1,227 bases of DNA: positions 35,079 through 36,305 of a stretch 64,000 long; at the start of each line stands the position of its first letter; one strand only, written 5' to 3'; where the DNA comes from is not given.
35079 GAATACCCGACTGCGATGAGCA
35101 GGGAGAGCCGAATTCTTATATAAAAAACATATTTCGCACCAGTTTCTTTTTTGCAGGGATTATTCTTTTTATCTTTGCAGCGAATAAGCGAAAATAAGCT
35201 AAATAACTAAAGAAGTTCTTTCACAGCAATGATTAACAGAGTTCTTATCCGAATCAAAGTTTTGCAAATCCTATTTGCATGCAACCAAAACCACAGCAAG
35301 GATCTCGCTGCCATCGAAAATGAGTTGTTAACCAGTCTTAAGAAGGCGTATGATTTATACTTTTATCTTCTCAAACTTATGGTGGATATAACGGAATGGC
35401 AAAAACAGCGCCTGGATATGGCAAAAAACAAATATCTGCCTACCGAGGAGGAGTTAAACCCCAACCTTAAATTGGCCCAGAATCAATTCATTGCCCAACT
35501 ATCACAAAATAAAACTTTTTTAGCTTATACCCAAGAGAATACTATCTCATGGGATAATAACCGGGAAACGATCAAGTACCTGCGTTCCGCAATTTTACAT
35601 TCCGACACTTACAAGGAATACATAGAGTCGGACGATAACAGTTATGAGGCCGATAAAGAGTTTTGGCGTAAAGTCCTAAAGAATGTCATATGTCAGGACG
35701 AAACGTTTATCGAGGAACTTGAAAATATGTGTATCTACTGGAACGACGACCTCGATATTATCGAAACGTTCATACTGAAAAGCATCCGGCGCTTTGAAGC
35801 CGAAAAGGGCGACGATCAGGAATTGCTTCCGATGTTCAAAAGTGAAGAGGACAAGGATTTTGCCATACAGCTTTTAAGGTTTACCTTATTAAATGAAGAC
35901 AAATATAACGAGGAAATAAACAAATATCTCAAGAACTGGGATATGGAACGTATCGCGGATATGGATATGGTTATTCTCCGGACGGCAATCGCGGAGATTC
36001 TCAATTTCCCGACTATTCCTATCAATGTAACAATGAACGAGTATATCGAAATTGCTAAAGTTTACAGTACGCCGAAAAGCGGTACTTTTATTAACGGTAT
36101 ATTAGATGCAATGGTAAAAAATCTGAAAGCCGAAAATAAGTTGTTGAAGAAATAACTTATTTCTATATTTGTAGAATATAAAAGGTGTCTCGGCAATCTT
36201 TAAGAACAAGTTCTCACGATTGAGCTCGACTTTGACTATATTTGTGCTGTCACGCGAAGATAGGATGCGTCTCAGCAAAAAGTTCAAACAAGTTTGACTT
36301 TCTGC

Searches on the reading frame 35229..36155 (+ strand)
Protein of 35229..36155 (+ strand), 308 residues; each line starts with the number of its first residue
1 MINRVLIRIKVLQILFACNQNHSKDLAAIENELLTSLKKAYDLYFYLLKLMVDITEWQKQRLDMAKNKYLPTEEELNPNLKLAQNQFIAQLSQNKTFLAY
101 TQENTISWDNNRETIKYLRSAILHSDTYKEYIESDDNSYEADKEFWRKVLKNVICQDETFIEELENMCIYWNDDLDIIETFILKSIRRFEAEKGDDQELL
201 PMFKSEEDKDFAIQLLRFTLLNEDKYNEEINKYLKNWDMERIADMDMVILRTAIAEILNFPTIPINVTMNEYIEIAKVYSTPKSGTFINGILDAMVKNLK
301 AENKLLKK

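Call 59: find_homologous_proteins(query=window:35229-36155:+, max_evalue=1e-60)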
Query window:35229-36155:+ (308 aa): 5009 proteins with E <= 1e-60 among 8000 candidates; the best 120 are listed.
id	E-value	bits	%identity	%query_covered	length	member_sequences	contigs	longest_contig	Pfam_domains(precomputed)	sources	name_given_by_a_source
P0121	5.2e-187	638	95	100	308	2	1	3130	PF01029.24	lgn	-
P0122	1.1e-151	522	78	100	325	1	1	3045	PF01029.24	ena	-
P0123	1.2e-151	522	78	100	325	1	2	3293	PF01029.24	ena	-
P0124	2.5e-151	521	77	100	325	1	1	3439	PF01029.24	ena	-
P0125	4.1e-151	520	77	100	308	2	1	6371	PF01029.24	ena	-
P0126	6.2e-151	520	76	100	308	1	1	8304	PF01029.24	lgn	-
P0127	2.4e-150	518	77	100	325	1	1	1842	PF01029.24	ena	-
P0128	4.6e-150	517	76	100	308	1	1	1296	PF01029.24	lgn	-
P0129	4.3e-129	448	66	100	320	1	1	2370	PF01029.24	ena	-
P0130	7.4e-127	441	66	95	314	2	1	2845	PF01029.24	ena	-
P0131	6.9e-126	437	65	96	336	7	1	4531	PF01029.24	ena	-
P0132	7.2e-125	434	43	96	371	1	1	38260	PF01029.24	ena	-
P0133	6.1e-124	431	63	96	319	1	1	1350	PF01029.24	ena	-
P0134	2.3e-112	393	57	100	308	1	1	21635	PF01029.24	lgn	-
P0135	1.0e-110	388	58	100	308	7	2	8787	PF01029.24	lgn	-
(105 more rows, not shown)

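Call 60: find_encoding_contigs(protein=P0121, flank=3000, max_places=3)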
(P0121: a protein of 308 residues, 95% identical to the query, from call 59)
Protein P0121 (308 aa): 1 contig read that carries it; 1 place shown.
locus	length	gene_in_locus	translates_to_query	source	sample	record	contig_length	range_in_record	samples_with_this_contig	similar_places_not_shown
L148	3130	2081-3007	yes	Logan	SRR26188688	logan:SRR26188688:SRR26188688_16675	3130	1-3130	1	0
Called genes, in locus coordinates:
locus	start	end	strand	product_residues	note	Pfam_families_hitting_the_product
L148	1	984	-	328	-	?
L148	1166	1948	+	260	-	PF02311:AraC_binding, PF07883:Cupin_2 (weak), PF12833:HTH_18, PF00165:HTH_AraC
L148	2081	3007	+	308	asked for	PF01029:NusB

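Call 61: find_encoding_contigs(protein=P0126, flank=2500, max_places=2)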
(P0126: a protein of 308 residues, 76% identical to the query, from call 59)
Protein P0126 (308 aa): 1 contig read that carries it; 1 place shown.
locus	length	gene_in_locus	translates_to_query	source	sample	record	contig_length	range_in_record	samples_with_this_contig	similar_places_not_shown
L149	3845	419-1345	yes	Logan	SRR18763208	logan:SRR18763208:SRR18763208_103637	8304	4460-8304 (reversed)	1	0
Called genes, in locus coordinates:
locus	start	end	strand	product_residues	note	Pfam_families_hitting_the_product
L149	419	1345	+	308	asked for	PF01029:NusB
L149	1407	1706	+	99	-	PF02699:YajC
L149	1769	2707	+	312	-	PF07949:YbbR (faint)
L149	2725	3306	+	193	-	PF01121:CoaE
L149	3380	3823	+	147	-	PF18347:DUF5606, PF21186:DUF6852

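Call 62: find_encoding_contigs(protein=P0125, flank=2500, max_places=2)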
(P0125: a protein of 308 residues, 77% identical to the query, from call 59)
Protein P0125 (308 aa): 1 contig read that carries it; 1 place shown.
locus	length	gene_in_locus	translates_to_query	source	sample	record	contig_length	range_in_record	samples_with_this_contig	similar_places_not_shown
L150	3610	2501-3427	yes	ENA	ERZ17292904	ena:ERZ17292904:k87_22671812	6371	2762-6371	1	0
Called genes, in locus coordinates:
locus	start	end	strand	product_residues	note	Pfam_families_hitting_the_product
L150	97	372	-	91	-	PF11680:DUF3276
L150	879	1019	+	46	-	-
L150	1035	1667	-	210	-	-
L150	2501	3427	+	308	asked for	PF01029:NusB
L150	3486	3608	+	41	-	?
